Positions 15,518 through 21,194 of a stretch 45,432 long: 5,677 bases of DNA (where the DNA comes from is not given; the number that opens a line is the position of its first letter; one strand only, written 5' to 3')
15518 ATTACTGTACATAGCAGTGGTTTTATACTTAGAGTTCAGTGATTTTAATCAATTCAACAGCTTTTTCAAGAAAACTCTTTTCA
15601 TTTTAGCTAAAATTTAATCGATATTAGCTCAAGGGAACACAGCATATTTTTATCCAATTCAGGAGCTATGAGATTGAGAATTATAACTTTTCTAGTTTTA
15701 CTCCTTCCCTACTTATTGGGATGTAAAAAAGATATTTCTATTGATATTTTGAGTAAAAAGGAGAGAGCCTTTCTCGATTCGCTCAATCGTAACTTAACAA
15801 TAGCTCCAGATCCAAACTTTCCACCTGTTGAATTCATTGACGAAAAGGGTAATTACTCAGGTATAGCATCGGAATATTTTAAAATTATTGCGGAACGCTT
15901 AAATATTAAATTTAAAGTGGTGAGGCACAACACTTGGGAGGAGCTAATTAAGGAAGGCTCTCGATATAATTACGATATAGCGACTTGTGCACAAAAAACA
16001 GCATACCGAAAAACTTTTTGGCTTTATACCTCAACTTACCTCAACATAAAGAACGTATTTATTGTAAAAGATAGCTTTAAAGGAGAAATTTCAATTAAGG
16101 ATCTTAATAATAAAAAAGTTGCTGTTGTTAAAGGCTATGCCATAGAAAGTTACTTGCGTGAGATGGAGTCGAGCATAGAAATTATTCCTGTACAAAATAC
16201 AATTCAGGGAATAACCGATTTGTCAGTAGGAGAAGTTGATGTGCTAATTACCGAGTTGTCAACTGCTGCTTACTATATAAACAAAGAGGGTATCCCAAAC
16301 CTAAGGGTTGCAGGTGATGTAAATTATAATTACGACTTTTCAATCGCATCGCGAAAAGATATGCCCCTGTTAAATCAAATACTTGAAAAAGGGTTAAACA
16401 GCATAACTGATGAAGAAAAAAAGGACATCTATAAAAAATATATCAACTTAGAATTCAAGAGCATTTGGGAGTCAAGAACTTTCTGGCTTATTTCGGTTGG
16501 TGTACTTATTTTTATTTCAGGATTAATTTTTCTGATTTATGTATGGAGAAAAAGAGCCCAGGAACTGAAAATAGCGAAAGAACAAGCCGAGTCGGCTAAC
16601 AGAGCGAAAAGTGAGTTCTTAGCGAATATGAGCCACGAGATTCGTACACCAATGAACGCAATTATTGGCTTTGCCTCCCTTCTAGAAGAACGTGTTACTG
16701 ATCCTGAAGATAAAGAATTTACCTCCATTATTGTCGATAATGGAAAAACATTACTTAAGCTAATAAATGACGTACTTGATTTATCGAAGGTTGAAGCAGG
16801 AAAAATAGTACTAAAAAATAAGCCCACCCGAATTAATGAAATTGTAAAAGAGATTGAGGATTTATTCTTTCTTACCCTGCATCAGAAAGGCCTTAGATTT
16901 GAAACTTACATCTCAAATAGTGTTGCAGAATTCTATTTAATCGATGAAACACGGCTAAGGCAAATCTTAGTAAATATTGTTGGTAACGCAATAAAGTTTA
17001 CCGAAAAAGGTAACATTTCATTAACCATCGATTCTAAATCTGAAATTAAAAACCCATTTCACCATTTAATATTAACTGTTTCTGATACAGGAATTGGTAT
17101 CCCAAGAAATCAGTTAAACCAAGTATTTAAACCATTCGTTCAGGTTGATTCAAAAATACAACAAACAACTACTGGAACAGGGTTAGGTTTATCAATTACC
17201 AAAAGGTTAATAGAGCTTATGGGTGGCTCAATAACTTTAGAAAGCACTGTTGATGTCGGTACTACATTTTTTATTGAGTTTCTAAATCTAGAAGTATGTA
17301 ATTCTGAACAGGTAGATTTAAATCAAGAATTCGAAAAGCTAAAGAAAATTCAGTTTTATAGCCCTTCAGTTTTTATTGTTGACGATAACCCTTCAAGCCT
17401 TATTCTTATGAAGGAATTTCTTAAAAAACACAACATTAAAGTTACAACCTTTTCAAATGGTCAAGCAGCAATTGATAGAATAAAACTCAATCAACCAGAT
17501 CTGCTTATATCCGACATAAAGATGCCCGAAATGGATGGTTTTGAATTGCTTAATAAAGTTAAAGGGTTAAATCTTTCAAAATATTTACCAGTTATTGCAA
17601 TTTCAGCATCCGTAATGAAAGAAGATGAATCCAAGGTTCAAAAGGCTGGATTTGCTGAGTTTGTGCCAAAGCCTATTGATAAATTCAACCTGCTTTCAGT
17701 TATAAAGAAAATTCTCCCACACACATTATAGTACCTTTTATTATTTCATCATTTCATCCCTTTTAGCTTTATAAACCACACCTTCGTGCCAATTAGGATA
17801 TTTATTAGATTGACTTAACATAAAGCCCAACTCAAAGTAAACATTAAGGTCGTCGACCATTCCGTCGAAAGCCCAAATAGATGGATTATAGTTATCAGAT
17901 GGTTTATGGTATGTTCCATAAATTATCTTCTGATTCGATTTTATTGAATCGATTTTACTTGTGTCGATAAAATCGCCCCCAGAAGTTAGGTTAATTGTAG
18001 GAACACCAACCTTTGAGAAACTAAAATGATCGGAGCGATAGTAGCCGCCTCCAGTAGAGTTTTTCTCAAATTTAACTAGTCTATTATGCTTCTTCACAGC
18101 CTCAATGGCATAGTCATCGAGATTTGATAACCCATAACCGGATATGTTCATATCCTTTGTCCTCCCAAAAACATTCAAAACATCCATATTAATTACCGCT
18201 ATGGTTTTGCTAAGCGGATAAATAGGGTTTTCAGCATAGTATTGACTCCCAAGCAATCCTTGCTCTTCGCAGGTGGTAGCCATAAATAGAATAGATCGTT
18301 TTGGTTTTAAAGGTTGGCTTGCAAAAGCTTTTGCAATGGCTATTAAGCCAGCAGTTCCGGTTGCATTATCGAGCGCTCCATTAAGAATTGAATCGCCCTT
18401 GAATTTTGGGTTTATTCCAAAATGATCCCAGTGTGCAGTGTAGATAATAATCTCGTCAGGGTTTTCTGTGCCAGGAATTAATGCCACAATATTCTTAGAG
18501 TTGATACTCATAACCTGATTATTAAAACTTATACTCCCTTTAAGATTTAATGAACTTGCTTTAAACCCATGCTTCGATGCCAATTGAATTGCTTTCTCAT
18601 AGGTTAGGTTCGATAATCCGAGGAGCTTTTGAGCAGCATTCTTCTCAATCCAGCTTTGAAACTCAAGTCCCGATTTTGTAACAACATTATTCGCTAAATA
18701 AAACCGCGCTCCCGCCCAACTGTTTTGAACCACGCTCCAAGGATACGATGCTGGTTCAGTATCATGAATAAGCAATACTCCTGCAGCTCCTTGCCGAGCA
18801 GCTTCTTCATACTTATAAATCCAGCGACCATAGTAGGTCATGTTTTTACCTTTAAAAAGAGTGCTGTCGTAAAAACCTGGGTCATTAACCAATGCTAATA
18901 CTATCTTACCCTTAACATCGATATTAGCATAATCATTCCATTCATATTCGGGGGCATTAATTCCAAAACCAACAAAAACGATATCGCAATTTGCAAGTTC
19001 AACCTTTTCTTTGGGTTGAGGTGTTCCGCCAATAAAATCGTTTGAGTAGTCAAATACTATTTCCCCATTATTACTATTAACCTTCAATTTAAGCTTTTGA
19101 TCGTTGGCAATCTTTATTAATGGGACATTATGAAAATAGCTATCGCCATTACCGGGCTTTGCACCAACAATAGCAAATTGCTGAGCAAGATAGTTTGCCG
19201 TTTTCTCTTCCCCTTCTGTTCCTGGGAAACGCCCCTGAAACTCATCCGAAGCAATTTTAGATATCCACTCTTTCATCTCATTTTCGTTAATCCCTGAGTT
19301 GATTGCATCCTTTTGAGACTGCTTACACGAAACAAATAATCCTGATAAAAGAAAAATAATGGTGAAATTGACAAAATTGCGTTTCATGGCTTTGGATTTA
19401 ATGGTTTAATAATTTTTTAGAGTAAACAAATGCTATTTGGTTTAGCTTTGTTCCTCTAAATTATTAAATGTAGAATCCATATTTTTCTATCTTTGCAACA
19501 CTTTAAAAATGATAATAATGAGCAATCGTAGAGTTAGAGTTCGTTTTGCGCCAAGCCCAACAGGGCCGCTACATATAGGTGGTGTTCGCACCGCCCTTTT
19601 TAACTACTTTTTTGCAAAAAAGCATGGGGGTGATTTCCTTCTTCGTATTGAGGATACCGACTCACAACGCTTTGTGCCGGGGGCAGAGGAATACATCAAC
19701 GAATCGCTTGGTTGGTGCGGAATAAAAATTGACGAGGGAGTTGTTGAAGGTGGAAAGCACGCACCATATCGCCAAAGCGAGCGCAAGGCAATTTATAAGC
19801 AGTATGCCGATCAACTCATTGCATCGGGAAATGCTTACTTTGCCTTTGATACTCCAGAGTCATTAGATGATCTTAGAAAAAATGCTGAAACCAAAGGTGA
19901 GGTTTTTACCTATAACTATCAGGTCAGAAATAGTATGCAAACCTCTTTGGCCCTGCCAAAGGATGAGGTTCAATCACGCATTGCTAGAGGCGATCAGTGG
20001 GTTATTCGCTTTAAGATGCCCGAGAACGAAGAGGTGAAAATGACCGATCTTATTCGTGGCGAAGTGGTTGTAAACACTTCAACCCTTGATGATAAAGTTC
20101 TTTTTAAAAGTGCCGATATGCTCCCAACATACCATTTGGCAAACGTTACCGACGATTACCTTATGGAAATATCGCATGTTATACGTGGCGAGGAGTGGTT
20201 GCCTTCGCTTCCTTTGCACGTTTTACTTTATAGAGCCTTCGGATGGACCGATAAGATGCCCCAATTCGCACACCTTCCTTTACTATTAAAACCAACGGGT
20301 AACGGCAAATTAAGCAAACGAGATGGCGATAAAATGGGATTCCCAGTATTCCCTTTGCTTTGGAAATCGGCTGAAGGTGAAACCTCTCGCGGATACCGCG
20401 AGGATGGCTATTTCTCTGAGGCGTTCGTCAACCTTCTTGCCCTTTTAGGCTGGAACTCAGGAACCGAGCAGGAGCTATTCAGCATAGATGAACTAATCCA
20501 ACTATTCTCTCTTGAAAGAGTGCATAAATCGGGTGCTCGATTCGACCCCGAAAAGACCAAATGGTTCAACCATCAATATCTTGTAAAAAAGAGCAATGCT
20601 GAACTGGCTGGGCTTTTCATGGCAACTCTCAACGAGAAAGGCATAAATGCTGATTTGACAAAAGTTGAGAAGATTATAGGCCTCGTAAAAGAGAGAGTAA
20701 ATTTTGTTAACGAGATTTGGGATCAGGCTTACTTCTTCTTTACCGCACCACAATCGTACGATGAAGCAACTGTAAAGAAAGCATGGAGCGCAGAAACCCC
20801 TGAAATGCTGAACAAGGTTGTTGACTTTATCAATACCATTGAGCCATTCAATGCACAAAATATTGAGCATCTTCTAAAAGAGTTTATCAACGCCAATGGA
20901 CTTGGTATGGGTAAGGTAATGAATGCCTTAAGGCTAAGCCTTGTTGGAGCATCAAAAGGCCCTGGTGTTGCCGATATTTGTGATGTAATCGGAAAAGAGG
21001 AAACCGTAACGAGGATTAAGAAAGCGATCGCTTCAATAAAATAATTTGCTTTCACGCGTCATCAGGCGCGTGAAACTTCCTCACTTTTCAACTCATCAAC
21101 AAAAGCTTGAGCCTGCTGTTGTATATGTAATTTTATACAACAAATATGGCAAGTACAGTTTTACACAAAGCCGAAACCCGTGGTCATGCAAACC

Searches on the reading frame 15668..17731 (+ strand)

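Call 50: search_protein_families(library=pfam, proteins=[window:15668-17731:+], max_evalue=0.001)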
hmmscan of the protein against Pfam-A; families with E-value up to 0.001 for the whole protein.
window:15668-17731:+ (687 aa): 4 families
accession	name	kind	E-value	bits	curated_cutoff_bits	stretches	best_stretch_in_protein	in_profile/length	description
PF02518.31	HATPase_c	-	5.7e-29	101.2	26.4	1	426-538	2-107/111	Histidine kinase-, DNA gyrase B-, and HSP90-like ATPase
PF00072.30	Response_reg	-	1.2e-25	90.3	30.2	1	568-679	1-110/111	Response regulator receiver domain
PF00512.31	HisKA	-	9.8e-23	80.4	26.9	1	313-378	1-66/66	His Kinase A (phospho-acceptor) domain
PF00497.25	SBP_bac_3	-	1e-17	64.6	26.4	1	43-259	1-130/132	Bacterial extracellular solute-binding proteins, family 3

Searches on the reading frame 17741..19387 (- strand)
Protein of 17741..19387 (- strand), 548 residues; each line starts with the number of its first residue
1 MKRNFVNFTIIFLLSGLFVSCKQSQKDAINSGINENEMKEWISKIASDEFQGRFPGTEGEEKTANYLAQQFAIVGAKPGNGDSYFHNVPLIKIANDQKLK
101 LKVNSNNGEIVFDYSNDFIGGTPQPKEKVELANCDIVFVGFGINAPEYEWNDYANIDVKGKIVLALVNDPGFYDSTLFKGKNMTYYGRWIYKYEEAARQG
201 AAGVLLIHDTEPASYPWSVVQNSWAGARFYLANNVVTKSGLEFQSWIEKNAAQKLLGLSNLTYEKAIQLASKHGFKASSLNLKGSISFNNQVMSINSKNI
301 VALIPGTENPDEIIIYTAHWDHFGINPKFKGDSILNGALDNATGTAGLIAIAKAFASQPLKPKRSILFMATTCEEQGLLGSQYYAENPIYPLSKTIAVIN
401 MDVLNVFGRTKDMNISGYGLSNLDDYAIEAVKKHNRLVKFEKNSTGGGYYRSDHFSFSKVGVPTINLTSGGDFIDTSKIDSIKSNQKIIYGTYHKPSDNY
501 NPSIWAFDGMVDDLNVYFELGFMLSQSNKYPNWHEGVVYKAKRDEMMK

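Call 50: search_protein_families(library=pfam, proteins=[window:17741-19387:-], max_evalue=0.001)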
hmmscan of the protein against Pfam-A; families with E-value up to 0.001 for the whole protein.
window:17741-19387:- (548 aa): 3 families
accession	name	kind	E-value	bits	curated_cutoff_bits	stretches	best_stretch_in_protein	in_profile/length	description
PF04389.22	Peptidase_M28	-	1.3e-43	149.5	21.3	1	299-506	1-180/193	Peptidase family M28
PF01546.33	Peptidase_M20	-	6.6e-05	23.4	24.6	1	337-386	32-81/206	Peptidase family M20/M25/M40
PF02225.27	PA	-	8e-05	23.1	23.9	1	144-212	14-62/95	PA domain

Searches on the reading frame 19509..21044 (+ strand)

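Call 50: search_protein_families(library=pfam, proteins=[window:19509-21044:+], max_evalue=0.001)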
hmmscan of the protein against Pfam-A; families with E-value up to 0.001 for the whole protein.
window:19509-21044:+ (511 aa): 2 families
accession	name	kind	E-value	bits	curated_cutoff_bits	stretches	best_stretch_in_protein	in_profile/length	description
PF00749.27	tRNA-synt_1c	-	2e-88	296.8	23.4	1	9-352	2-314/314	tRNA synthetases class I (E and Q), catalytic domain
PF19269.4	Anticodon_2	-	5.1e-36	124.6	23.6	1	381-507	11-141/141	Anticodon binding domain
